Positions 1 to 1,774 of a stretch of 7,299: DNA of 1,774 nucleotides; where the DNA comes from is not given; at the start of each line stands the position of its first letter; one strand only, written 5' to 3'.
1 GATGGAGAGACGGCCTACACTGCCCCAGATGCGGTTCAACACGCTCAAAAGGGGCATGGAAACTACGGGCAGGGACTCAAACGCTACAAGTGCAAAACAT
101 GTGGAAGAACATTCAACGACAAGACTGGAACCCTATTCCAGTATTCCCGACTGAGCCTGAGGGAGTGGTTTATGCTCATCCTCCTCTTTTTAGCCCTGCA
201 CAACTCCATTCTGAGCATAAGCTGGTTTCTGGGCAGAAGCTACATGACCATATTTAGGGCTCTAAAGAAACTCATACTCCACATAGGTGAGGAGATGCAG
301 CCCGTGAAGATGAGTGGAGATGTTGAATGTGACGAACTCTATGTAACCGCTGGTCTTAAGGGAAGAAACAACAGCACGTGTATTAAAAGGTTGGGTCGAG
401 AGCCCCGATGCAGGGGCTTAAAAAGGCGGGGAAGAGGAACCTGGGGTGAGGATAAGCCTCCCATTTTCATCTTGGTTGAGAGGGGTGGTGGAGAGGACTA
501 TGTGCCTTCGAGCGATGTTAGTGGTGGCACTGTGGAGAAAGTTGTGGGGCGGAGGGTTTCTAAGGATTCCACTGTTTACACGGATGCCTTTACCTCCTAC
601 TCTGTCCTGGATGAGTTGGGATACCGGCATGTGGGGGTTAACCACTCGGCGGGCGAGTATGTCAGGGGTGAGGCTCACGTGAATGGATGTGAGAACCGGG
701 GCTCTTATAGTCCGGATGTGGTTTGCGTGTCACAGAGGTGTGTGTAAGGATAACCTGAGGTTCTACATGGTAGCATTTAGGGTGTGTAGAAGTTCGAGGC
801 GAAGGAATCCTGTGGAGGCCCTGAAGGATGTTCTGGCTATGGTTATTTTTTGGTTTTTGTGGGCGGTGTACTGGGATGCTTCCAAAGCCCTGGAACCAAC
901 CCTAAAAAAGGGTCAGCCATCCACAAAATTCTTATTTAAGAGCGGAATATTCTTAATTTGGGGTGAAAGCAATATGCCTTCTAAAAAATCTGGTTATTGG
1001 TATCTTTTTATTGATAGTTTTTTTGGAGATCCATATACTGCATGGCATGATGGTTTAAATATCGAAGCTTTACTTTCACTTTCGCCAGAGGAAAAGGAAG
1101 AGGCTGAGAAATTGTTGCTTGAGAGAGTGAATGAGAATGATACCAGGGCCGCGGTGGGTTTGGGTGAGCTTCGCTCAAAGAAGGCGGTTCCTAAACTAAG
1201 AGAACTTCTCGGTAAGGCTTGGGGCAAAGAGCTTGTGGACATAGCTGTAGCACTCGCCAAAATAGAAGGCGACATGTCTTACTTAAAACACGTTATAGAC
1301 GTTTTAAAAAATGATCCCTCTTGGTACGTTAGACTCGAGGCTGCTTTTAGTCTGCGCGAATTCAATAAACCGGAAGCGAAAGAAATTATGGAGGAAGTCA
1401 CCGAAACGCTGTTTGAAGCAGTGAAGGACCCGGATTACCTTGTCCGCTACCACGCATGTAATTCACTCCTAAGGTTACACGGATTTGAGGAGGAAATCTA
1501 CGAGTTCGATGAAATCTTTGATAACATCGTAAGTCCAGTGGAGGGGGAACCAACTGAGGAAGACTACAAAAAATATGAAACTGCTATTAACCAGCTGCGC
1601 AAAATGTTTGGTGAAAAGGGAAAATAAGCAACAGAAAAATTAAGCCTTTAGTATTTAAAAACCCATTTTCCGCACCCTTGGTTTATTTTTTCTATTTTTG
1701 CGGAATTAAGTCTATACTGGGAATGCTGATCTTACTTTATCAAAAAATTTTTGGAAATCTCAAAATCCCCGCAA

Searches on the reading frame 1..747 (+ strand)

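Call 12: search_protein_families(library=pfam, proteins=[window:1-747:+], max_evalue=1)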
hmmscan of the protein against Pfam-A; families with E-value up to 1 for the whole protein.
window:1-747:+ (248 aa): 5 families
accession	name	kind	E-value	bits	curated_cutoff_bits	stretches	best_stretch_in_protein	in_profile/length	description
PF12762.13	DDE_Tnp_IS1595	-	2.6e-16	60.4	27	1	104-232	2-120/153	ISXO2-like transposase domain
PF13465.12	zf-H2C2_2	-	0.059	14.2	40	1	25-39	11-25/26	Zinc-finger double domain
PF13913.12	zf-C2HC_2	-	0.087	13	27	1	30-39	4-13/25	zinc-finger of a C2HC-type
PF00096.32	zf-C2H2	-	0.094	13.7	25.2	1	29-41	1-13/23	Zinc finger, C2H2 type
PF13912.12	zf-C2H2_6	-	0.15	12.5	25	1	28-39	1-12/27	C2H2-type zinc finger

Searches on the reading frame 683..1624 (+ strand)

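Call 12: search_protein_families(library=pfam, proteins=[window:683-1624:+], max_evalue=1)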
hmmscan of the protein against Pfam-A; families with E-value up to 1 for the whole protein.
window:683-1624:+ (314 aa): 10 families
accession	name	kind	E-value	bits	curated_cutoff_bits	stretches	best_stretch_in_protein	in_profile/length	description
PF13646.12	HEAT_2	-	4.5e-14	52.9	27.7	2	202-265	2-58/88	HEAT repeats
PF02985.28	HEAT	-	1.1e-06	28.8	23.5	2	203-227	4-27/31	HEAT repeat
PF03130.22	HEAT_PBS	-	3.3e-06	27.5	20.9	1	155-176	4-25/27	PBS lyase HEAT-like repeat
PF12755.13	Vac14_Fab1_bd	-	5.2e-05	24.2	22.1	1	231-284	20-75/97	Vacuolar 14 Fab1-binding region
PF12717.13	Cnd1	-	0.00027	21.4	26.4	1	232-282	15-63/162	non-SMC mitotic condensation complex subunit 1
PF20168.4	PDS5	-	0.013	13.7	27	1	209-265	293-348/1053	Sister chromatid cohesion protein PDS5 protein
PF10304.15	RTP1_C2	-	0.098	12.8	21.1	1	248-258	15-25/34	Required for nuclear transport of RNA pol II C-terminus 2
PF08938.16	HBS1_N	-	0.17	12.7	26.4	0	269-312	6-40/78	HBS1 N-terminus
PF25767.1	ARM_TBCD_2nd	-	0.21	11.4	29.7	1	229-266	68-105/245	Tubulin-specific chaperone D-like, ARM repeats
PF25577.1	TPR_TAF2_C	-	0.26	10.5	27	1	186-232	249-294/363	TAF2-like, TPR repeats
